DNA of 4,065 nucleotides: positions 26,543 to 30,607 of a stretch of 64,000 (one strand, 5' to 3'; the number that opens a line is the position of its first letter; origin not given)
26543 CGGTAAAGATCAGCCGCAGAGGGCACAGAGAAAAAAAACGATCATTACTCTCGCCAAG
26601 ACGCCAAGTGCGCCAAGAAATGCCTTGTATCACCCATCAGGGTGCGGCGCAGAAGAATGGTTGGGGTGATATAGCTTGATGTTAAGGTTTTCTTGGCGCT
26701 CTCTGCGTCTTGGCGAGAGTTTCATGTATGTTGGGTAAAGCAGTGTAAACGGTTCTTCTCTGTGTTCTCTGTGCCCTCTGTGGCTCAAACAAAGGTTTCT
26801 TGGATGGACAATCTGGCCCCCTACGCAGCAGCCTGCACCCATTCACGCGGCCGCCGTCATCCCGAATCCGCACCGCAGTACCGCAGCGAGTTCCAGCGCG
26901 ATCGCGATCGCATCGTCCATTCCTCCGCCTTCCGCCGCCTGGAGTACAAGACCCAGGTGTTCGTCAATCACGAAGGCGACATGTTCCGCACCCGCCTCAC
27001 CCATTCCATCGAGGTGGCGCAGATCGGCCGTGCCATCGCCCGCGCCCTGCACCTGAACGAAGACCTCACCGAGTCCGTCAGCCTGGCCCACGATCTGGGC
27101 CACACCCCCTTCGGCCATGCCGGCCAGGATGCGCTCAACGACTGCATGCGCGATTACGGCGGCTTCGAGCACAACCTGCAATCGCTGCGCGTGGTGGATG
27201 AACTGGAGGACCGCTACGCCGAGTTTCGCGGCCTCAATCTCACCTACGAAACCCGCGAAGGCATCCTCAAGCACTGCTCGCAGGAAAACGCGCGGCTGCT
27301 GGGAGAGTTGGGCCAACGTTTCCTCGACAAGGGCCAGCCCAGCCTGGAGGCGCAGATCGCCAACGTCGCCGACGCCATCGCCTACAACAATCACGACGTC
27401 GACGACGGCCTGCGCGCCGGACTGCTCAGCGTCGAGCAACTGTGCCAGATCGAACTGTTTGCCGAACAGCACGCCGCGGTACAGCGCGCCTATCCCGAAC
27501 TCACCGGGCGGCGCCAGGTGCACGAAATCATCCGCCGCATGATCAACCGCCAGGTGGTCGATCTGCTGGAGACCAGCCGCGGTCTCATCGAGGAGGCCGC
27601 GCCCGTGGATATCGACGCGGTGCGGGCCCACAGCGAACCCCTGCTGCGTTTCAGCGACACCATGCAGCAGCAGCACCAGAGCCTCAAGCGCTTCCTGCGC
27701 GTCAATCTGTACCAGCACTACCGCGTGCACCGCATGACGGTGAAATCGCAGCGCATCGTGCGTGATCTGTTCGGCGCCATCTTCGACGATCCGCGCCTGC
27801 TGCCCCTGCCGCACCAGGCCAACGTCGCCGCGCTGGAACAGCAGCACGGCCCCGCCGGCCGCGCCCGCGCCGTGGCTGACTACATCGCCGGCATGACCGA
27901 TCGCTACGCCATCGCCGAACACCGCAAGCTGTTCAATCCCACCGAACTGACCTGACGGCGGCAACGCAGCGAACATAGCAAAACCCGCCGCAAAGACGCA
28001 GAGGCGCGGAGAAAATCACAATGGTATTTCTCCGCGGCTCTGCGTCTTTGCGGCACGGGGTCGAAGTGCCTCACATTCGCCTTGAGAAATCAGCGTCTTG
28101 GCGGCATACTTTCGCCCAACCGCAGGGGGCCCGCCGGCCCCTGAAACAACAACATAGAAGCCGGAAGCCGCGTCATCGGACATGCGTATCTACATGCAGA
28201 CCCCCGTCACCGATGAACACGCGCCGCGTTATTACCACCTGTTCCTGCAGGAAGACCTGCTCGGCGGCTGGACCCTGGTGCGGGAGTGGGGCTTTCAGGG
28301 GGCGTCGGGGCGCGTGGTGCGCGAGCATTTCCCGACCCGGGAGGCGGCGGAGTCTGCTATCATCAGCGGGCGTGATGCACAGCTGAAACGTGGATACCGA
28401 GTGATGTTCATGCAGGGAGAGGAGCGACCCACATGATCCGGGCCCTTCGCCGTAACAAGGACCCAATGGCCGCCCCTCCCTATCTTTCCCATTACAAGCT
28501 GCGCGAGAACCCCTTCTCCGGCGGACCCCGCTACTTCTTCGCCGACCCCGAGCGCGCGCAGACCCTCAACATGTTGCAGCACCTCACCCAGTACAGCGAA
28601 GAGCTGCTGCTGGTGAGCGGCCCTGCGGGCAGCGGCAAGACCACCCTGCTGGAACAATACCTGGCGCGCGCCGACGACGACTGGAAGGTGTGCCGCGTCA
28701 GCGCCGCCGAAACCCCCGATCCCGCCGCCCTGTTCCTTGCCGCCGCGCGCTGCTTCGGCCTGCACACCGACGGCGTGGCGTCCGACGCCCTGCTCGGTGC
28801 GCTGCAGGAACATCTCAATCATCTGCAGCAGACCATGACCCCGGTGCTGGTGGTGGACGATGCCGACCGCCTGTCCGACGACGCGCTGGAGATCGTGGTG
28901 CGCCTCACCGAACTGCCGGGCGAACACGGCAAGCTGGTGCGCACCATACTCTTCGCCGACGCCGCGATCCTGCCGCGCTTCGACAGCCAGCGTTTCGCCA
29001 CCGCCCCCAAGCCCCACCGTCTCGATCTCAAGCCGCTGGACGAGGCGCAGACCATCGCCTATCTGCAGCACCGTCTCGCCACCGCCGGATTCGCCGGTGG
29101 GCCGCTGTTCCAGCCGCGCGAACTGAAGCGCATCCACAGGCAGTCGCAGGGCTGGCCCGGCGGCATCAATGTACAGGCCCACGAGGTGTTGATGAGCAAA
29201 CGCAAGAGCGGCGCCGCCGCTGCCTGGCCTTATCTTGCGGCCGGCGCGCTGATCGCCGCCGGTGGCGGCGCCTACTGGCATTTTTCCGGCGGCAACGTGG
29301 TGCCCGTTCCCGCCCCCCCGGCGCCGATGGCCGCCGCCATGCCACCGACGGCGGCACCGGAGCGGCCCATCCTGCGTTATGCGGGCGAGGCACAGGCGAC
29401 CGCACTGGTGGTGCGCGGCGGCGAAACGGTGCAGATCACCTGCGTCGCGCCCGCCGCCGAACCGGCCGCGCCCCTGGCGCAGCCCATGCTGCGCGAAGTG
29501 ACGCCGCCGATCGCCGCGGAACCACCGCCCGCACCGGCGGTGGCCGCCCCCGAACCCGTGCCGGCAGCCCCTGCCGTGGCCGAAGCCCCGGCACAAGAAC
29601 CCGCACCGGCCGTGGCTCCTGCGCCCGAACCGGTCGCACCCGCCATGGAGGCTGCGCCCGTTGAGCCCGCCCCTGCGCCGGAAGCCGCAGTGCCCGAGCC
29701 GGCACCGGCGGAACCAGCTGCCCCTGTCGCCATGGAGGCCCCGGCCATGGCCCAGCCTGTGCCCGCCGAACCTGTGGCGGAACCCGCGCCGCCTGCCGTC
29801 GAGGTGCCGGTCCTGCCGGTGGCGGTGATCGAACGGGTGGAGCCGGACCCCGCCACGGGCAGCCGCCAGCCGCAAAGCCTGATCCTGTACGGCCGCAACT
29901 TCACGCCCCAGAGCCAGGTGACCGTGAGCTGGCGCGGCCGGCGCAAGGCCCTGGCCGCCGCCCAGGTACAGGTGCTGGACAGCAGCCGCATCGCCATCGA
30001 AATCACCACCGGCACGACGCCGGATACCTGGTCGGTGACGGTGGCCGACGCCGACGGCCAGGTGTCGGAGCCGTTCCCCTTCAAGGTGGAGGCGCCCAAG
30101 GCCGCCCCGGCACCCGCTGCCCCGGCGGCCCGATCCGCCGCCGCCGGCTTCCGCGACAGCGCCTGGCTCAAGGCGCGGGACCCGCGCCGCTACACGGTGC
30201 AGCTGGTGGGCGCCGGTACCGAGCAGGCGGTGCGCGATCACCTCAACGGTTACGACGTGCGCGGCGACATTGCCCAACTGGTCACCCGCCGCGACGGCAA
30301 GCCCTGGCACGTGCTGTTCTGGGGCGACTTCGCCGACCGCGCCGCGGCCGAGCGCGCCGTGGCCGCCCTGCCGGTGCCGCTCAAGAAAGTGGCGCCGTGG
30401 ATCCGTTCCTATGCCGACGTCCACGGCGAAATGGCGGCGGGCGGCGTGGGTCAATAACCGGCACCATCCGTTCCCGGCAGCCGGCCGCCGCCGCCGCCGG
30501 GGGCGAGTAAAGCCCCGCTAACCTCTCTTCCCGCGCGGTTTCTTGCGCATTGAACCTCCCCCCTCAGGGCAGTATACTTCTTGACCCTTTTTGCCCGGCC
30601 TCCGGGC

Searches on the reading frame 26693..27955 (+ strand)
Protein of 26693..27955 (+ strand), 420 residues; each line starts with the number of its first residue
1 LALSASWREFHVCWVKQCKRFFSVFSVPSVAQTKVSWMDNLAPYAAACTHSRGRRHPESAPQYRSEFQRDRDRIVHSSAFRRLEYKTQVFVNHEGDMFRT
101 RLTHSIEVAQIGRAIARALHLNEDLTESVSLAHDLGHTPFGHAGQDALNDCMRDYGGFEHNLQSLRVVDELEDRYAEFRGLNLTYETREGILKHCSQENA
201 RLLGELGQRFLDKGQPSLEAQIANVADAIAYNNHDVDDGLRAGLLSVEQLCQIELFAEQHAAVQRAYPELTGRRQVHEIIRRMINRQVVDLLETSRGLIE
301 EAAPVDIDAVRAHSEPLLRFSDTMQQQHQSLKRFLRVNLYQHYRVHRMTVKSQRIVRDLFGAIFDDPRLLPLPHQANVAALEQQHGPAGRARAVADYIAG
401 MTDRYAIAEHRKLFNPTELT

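Call 88: search_protein_families(library=pfam, proteins=[window:26693-27955:+], max_evalue=0.00001)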
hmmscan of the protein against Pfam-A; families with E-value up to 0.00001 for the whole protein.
window:26693-27955:+ (420 aa): 2 families
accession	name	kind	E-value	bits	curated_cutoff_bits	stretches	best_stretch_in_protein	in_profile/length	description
PF13286.11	HD_assoc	-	5.6e-29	101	22.2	1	318-412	1-91/91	Phosphohydrolase-associated domain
PF01966.28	HD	-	8.8e-14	52.2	22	1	101-230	1-114/116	HD domain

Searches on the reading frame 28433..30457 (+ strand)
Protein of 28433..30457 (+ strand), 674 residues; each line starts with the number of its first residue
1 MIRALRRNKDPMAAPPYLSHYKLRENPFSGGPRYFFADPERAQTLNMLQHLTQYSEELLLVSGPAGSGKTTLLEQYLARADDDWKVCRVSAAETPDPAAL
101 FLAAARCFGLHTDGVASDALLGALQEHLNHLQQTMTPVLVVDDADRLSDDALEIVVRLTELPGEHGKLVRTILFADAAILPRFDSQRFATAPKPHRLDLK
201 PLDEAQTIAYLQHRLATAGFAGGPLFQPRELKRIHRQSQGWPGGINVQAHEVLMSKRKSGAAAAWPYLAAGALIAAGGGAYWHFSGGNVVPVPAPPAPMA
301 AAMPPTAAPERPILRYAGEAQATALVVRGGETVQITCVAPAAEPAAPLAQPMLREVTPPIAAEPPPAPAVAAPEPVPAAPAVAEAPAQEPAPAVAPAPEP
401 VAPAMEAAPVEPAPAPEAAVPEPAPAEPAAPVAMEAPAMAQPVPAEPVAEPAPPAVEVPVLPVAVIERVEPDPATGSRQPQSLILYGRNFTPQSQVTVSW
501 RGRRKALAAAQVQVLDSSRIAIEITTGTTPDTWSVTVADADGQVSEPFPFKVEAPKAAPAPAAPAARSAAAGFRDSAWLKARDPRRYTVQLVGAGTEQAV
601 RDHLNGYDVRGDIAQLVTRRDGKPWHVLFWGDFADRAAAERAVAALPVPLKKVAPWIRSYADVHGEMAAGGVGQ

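Call 88: search_protein_families(library=pfam, proteins=[window:28433-30457:+], max_evalue=0.00001)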
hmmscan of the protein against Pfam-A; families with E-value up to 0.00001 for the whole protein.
window:28433-30457:+ (674 aa): 4 families
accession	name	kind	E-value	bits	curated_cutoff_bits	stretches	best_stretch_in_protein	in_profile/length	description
PF13401.12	AAA_22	-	1.2e-18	68.1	27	1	55-177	4-124/130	AAA domain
PF13191.12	AAA_16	-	1e-11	46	32.6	1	39-163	7-160/167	AAA ATPase domain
PF25199.1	nSTAND_NTPase5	-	8e-09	35.9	34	1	39-158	20-119/145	Novel STAND NTPase 5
PF05036.18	SPOR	-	5.8e-06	27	21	0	584-658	2-75/76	SPOR domain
